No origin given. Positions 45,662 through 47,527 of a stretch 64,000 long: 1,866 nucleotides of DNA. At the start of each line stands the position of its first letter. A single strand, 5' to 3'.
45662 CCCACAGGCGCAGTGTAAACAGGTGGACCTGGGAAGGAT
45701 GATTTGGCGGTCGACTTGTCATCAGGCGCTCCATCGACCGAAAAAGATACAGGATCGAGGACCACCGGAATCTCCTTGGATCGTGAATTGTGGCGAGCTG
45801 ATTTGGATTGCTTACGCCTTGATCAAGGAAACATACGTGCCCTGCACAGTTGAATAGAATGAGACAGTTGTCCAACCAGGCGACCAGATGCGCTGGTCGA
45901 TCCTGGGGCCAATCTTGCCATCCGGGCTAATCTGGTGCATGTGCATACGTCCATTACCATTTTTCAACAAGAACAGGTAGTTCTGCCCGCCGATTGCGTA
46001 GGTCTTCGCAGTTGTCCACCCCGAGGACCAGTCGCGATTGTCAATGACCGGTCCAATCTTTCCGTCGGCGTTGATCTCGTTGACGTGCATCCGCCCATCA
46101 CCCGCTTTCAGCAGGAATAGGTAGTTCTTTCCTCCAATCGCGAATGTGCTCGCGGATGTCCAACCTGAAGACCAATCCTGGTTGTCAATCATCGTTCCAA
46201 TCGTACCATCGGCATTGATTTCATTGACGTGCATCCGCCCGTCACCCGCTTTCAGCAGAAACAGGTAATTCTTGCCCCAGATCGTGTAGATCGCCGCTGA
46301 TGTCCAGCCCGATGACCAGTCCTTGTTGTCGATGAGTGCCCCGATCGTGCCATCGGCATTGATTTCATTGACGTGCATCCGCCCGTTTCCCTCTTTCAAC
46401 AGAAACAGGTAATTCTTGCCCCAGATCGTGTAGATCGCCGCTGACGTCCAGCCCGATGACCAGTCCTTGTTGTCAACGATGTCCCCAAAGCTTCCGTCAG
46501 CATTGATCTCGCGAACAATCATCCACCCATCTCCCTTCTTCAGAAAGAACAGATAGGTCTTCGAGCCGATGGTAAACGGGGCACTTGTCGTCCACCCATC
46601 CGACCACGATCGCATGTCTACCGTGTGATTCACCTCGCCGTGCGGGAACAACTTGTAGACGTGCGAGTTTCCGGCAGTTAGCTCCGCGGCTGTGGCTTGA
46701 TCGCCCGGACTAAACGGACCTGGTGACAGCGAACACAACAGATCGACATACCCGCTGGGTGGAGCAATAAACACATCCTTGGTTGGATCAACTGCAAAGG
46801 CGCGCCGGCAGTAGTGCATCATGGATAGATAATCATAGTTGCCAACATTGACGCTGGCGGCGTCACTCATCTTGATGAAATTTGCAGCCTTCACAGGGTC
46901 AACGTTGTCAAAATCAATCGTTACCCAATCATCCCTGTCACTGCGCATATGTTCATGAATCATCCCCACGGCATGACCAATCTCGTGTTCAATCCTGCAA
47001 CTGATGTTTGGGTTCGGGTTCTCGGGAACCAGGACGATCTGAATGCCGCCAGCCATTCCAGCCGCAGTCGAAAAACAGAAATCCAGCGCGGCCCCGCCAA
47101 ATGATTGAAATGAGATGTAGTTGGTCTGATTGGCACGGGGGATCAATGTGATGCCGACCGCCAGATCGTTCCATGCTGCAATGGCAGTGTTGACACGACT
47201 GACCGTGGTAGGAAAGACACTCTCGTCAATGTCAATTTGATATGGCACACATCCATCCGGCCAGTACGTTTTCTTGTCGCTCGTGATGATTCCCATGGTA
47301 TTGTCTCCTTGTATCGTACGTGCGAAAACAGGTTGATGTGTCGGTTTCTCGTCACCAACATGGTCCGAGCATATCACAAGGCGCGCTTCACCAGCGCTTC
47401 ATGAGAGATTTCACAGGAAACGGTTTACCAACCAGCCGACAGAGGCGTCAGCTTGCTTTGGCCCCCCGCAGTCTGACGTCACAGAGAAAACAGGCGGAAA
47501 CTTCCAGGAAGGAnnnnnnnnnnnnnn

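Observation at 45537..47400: Astacin metalloprotease lacking signal peptide and prodomain, fused to six tandem propeller-like repeats, in a low-GC island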

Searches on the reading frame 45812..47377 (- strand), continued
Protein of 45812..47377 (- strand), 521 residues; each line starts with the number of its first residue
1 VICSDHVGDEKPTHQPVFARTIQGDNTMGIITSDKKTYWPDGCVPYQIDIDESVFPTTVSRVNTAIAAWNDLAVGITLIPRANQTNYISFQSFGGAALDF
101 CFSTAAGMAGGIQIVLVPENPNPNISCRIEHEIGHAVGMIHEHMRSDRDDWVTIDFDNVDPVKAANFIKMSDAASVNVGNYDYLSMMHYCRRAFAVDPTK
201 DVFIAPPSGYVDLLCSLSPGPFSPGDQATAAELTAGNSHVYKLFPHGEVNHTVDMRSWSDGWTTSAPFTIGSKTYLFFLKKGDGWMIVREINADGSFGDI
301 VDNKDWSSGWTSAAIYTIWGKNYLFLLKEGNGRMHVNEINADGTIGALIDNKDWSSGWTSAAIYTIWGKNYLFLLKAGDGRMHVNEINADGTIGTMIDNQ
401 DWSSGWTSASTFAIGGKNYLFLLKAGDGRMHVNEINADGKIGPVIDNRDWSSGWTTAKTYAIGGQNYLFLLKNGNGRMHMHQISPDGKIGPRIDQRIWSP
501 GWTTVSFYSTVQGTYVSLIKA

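Call 66: search_protein_families(library=pfam, proteins=[P0023, P0018, P0006, P0090, P0051], max_evalue=0.001)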
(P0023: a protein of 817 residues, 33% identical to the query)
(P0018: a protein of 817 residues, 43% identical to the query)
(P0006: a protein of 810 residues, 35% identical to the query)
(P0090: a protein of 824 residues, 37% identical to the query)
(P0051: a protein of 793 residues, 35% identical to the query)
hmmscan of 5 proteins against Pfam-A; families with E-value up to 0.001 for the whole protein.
P0023 (817 aa): 2 families
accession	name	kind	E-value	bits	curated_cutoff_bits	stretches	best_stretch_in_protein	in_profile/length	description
PF01400.30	Astacin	-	1.1e-36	126.8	22.5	1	9-163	1-153/189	Astacin (Peptidase family M12A)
PF03736.22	EPTP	-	3.1e-07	30.8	21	0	224-239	14-29/42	EPTP domain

P0018 (817 aa): 1 family
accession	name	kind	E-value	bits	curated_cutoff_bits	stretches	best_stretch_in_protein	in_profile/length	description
PF01400.30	Astacin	-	7.9e-29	101.1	22.5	1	11-163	1-150/189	Astacin (Peptidase family M12A)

P0006 (810 aa): 1 family
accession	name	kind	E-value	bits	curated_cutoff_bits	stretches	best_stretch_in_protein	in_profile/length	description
PF01400.30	Astacin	-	3.6e-28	99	22.5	1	11-160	1-152/189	Astacin (Peptidase family M12A)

P0090 (824 aa): 1 family
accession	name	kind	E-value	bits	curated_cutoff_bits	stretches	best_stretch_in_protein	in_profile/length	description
PF01400.30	Astacin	-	5.3e-22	78.9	22.5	1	8-190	1-184/189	Astacin (Peptidase family M12A)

P0051 (793 aa): 2 families
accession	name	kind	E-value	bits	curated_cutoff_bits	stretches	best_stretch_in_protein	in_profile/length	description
PF01400.30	Astacin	-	6.7e-26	91.6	22.5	1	12-160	2-151/189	Astacin (Peptidase family M12A)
PF00413.30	Peptidase_M10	-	0.00028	21.3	24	0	12-65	2-58/159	Matrixin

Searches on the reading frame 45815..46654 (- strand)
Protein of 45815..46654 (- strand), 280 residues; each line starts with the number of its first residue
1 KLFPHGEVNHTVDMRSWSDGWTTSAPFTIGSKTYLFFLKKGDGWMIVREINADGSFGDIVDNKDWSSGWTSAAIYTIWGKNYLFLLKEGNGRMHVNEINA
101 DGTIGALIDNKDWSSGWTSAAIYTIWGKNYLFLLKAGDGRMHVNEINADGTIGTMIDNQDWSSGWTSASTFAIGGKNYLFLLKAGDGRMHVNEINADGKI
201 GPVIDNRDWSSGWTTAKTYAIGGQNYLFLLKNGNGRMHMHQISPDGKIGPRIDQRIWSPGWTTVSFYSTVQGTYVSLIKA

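Call 25: predict_structure(alignment_id=A2)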
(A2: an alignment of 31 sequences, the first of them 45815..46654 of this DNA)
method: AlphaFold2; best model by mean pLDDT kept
length: 280 residues; sequences in the alignment: 31
mean_pLDDT: 97.3   pTM: 0.92
mean pLDDT of the five models: 97.3, 96.9, 96.3, 96.3, 96.3
residues with pLDDT >= 90: 279; 70-90: 1; 50-70: 0; < 50: 0
segments of 3 or more residues with pLDDT < 50: none
pLDDT, mean of each block of 10 residues (from residue 1): 97 95 97 98 98 98 97 97 98 98 98 97 97 98 98 98 97 97 98 98 97 98 97 98 98 97 97 95
secondary structure, 60 per line:
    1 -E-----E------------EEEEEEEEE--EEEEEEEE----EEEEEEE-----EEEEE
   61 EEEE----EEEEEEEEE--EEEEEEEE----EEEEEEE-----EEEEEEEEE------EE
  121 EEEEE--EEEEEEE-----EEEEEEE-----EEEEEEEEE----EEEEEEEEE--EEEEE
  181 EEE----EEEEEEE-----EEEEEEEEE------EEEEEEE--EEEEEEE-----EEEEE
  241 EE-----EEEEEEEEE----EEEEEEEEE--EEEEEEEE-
elements in order: E21-29 E32-39 E44-50 E56-64 E69-77 E80-87 E92-98 E104-112 E119-125 E128-134 E140-146 E152-160 E165-173 E176-183 E188-194 E200-208 E215-221 E224-230 E236-242 E248-256 E261-269 E272-279

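Call 27: fold_search(model_id=the predicted structure, library=pdb)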
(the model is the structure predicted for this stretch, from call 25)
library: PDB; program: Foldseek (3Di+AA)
matches with E <= 10: 1520; with E <= 0.001: 485
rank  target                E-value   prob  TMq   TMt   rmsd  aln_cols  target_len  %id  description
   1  8hpy_D                2.7e-09  1.00  0.65  0.39   4.9       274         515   14  Crystal structure of human LGI1-ADAM22 complex (released 2023-12-13)
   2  8hq2_D                8.0e-09  1.00  0.65  0.39   4.8       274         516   13  Crystal structure of human ADAM22 in complex with human LGI1 mutant (released 2023-12-13)
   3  8y6b_D                9.3e-09  1.00  0.64  0.38   7.7       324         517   10  Structure of human LGI1-ADAM22 complex in space group P212121 (released 2024-02-14)
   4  5y2z_B                1.6e-08  1.00  0.64  0.56   5.2       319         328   11  Crystal structure of human LGI1 EPTP-ADAM22 complex (released 2018-05-02)
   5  1poo                  4.5e-08  1.00  0.63  0.52   5.8       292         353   17  THERMOSTABLE PHYTASE FROM BACILLUS SP (released 2000-04-19)
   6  5y31_B                5.7e-08  1.00  0.65  0.39   4.9       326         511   10  Crystal structure of human LGI1-ADAM22 complex (released 2018-05-02)
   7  3qef_B                9.7e-08  1.00  0.58  0.56   5.5       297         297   11  The structure and function of an arabinan-specific alpha-1,2-arabinofuranosidase identified from screening the activit (released 2011-02-16)
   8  3qee_B                1.4e-07  1.00  0.58  0.55   5.2       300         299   11  The structure and function of an arabinan-specific alpha-1,2-arabinofuranosidase identified from screening the activit (released 2011-02-16)
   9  5y2z_H                1.5e-07  1.00  0.64  0.56   4.9       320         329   10  Crystal structure of human LGI1 EPTP-ADAM22 complex (released 2018-05-02)
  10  9kzc_B                1.9e-07  1.00  0.64  0.56   5.0       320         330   11  Cryo-EM structure of the LGI1 LRR-LGI1 EPTP-ADAM22 ECD complex (released 2025-06-25)
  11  3qee_A                1.9e-07  1.00  0.58  0.55   5.3       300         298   12  The structure and function of an arabinan-specific alpha-1,2-arabinofuranosidase identified from screening the activit (released 2011-02-16)
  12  3amr                  2.2e-07  1.00  0.66  0.54   5.7       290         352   17  Crystal Structures of Bacillus subtilis Alkaline Phytase in Complex with Ca2+, Co2+, Ni2+, Mg2+ and myo-Inositol Hexasul (released 2011-04-13)
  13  3qed_C                2.2e-07  1.00  0.58  0.54   6.7       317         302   13  The structure and function of an arabinan-specific alpha-1,2-arabinofuranosidase identified from screening the activit (released 2011-02-16)
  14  4qqs_B                4.3e-07  1.00  0.55  0.50   9.0       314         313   14  Crystal structure of a thermostable family-43 glycoside hydrolase (released 2015-03-11)
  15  3qef_A                4.5e-07  1.00  0.54  0.52   7.5       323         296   11  The structure and function of an arabinan-specific alpha-1,2-arabinofuranosidase identified from screening the activit (released 2011-02-16)
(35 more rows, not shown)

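Call 45: search_protein_representatives(protein=window:45815-46654:-)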
Query: 280 residues. Proteins with E-value up to 0.001 (for the whole library): 871; up to 1e-10: 495; up to 1e-30: 171. The best 150 are listed.
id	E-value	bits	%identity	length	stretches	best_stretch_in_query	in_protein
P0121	2.9e-259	874.0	49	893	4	60-270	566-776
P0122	1.5e-197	671.4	37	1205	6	27-256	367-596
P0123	5.7e-186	633.4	47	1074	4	50-243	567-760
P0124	1.2e-152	523.9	35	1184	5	11-280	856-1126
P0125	1.3e-149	513.9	37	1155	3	8-279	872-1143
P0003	1.1e-130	451.8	72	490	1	1-280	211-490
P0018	5.9e-129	446.1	39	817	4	53-235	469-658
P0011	8.6e-127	439.0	52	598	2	60-268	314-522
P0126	2.7e-126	437.4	44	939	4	16-269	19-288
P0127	3.2e-125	433.9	45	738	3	51-249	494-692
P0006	1.8e-124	431.4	40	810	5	64-268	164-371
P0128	4.0e-119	413.8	39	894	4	60-269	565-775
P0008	2.6e-118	411.2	45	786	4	64-232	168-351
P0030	1.5e-113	395.5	41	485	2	48-269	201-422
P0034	4.6e-110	384.1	44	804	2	26-242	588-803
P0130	1.0e-106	373.1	34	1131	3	13-268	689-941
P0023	1.7e-103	362.5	42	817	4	47-279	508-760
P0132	2.2e-90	319.5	48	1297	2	131-274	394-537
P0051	1.5e-81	290.5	33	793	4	96-274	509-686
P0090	1.3e-75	270.9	37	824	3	10-266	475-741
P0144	2.5e-63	230.6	41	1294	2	70-266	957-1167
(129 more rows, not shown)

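Call 49: search_protein_families(library=pfam, alignment_id=A3, max_evalue=0.0001)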
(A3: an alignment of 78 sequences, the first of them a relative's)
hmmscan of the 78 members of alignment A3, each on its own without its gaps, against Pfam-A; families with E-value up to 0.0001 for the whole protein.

A. member 1, P0121 (893 aa): 3 families
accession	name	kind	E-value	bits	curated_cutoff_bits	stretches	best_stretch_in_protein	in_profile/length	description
PF12483.13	GIDE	-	1.8e-09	37.7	23.6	0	584-605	25-46/160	E3 Ubiquitin ligase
PF04569.19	DUF591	-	5.6e-07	30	27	0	114-131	36-53/55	Protein of unknown function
PF21025.2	Fapy_DNA_glyco_C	-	6.8e-07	29.5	27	0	99-114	24-39/49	Formamidopyrimidine-DNA glycosylase C-terminal domain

B. families by the number of members that match (of 78 scanned): 30 families (the first 25 are shown)
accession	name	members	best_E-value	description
PF01400.30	Astacin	19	3.5e-41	Astacin (Peptidase family M12A)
PF00413.30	Peptidase_M10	5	4.4e-46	Matrixin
PF09056.16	Phospholip_A2_3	3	7.2e-08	Prokaryotic phospholipase A2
PF00112.29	Peptidase_C1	2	8e-46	Papain family cysteine protease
PF00082.27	Peptidase_S8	2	1.7e-38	Subtilase family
PF09423.15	PhoD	2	1.1e-15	PhoD-like phosphatase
PF01551.29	Peptidase_M23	2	3e-15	Peptidase family M23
PF13091.12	PLDc_2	2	8.3e-14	PLD-like domain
PF01471.23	PG_binding_1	2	1.2e-13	Putative peptidoglycan binding domain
PF13365.12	Trypsin_2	2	1.1e-08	Trypsin-like peptidase domain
PF14200.12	RicinB_lectin_2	1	8.5e-71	Ricin-type beta-trefoil lectin domain-like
PF00652.28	Ricin_B_lectin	1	3.3e-18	Ricin-type beta-trefoil lectin domain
PF15902.12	Sortilin-Vps10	1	5.7e-17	Sortilin, neurotensin receptor 3,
PF00089.32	Trypsin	1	8.5e-15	Trypsin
PF06101.16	Vps62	1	7.8e-11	Vacuolar protein sorting-associated protein 62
PF03736.22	EPTP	1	7.9e-08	EPTP domain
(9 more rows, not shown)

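Call 66: search_protein_families(library=pfam, proteins=[P0127, P0130, P0144, P0132], max_evalue=0.001)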
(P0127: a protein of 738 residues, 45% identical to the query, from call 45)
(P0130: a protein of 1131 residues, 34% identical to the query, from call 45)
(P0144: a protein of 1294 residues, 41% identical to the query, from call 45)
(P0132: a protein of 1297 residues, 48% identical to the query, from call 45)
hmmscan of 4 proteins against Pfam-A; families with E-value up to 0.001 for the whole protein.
P0127 (738 aa): 2 families
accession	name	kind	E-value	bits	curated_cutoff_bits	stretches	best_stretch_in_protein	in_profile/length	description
PF01400.30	Astacin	-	7.9e-08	32.6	22.5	1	256-411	7-143/189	Astacin (Peptidase family M12A)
PF00413.30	Peptidase_M10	-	2.4e-07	31.2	24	1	265-357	20-127/159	Matrixin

P0130 (1131 aa): 0 families

P0144 (1294 aa): 3 families
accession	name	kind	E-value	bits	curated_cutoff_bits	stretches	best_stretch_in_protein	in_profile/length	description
PF14200.12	RicinB_lectin_2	-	8.5e-71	235.1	25.6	10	657-758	1-89/89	Ricin-type beta-trefoil lectin domain-like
PF00652.28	Ricin_B_lectin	-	3.3e-18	66.5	29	0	731-820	3-85/126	Ricin-type beta-trefoil lectin domain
PF24208.1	Beta-tre_PLH30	-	1.4e-05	25.6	27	0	149-188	1-41/130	Endo-acting ulvan lyase beta-trefoil domain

P0132 (1297 aa): 2 families
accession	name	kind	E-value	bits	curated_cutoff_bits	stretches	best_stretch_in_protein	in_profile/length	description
PF15902.12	Sortilin-Vps10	-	5.7e-17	62.1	33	2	237-302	3-63/446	Sortilin, neurotensin receptor 3,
PF02012.26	BNR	-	1.4e-07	30.9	27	0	934-942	2-10/12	BNR/Asp-box repeat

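Call 67: search_solved_structures(query=A2, max_evalue=10, show_alignments=0)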
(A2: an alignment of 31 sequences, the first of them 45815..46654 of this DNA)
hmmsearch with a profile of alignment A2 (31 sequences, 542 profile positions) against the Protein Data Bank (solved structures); distinct sequences matched with E-value up to 10: 35.
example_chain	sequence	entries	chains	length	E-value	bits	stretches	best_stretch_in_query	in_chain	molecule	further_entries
3edi_A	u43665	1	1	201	8.1e-28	101.2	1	13-205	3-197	Tolloid-like protein 1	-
3edg_A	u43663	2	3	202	2.3e-26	96.4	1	14-205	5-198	Bone morphogenetic protein 1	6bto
6bsl_A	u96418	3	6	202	2.6e-26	96.3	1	14-205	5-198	Bone morphogenetic protein 1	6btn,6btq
6bsm_A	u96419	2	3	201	2.7e-26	96.2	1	14-205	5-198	Bone morphogenetic protein 1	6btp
3edh_A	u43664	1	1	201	2.8e-26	96.1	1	15-205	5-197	Bone morphogenetic protein 1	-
3lqb_A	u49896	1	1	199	8.5e-26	94.5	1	12-203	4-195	LOC792177 protein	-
3vtg_A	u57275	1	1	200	1.9e-23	86.8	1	23-202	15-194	High choriolytic enzyme 1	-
6saz_A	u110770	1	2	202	4e-23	85.7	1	20-186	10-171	Astacin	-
1ast_A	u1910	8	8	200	4.1e-23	85.7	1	20-186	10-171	ASTACIN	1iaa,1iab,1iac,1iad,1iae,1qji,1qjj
6ht9_A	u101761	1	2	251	6.8e-23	85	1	19-186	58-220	Astacin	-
3lq0_A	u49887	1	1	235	4e-22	82.4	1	19-186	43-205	ProAstacin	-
7uab_A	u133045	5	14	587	1.7e-18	70.4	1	17-230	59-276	Meprin A subunit alpha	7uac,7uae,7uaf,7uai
4gwm_A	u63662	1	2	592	4e-17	65.9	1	17-208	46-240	Meprin A subunit beta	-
7aq1_A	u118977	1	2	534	4.3e-17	65.8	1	18-208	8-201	Meprin B subunit beta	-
7auw_A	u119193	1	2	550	4.5e-17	65.7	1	18-208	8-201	Meprin A subunit beta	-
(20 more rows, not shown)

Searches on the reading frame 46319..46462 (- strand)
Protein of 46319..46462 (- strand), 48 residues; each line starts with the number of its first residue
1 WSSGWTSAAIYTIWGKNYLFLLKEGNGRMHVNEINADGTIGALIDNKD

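Call 54: search_solved_structures(query=A4, max_evalue=10, show_alignments=3)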
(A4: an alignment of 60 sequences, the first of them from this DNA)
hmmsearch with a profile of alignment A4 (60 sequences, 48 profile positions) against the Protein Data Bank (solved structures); distinct sequences matched with E-value up to 10: 16.
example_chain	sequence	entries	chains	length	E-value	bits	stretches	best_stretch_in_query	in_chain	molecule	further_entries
3o4c_A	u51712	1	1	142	0.0027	20.9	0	28-47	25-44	de novo designed beta-trefoil architecture with symmetric primary structure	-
3o4b_A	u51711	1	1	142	0.0028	20.9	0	28-47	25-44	de novo designed beta-trefoil architecture with symmetric primary structure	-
3o4d_A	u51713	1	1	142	0.003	20.8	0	28-47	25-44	de novo designed beta-trefoil architecture with symmetric primary structure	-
3o4a_A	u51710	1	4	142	0.0033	20.7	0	28-47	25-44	de novo designed beta-trefoil architecture with symmetric primary structure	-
3o49_A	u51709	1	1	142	0.0033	20.6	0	28-47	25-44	de novo designed beta-trefoil architecture with symmetric primary structure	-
3p6j_A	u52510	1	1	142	0.0059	19.8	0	28-47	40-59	de novo designed beta-trefoil architecture with symmetric primary structure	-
3snv_A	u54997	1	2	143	0.0068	19.6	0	28-47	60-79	Symfoil-4T/Permutation #1 synthetic protein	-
4qkr_A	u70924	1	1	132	0.0073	19.6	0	30-47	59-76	DE NOVO PROTEIN 6XTYR/PV2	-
4d8h_A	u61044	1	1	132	0.011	19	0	31-47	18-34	de novo protein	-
3q7w_A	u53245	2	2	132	0.017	18.4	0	32-47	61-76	de novo designed beta-trefoil architecture with symmetric primary structure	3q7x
3q7y_A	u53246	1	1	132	0.02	18.1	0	32-47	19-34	De novo designed beta-trefoil architecture with symmetric primary structure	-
4qks_A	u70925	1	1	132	0.026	17.8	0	32-47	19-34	DE NOVO PROTEIN 6XTRP/PV2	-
4f34_A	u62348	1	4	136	0.082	16.2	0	28-47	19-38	de novo protein Symfoil-4V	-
3ogf_A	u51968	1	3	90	0.12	15.6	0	28-47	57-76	de novo designed dimeric trefoil-fold sub-domain which forms homo-trimer assembly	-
3p6i_A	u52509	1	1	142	0.33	14.2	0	28-47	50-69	de novo designed beta-trefoil architecture with symmetric primary structure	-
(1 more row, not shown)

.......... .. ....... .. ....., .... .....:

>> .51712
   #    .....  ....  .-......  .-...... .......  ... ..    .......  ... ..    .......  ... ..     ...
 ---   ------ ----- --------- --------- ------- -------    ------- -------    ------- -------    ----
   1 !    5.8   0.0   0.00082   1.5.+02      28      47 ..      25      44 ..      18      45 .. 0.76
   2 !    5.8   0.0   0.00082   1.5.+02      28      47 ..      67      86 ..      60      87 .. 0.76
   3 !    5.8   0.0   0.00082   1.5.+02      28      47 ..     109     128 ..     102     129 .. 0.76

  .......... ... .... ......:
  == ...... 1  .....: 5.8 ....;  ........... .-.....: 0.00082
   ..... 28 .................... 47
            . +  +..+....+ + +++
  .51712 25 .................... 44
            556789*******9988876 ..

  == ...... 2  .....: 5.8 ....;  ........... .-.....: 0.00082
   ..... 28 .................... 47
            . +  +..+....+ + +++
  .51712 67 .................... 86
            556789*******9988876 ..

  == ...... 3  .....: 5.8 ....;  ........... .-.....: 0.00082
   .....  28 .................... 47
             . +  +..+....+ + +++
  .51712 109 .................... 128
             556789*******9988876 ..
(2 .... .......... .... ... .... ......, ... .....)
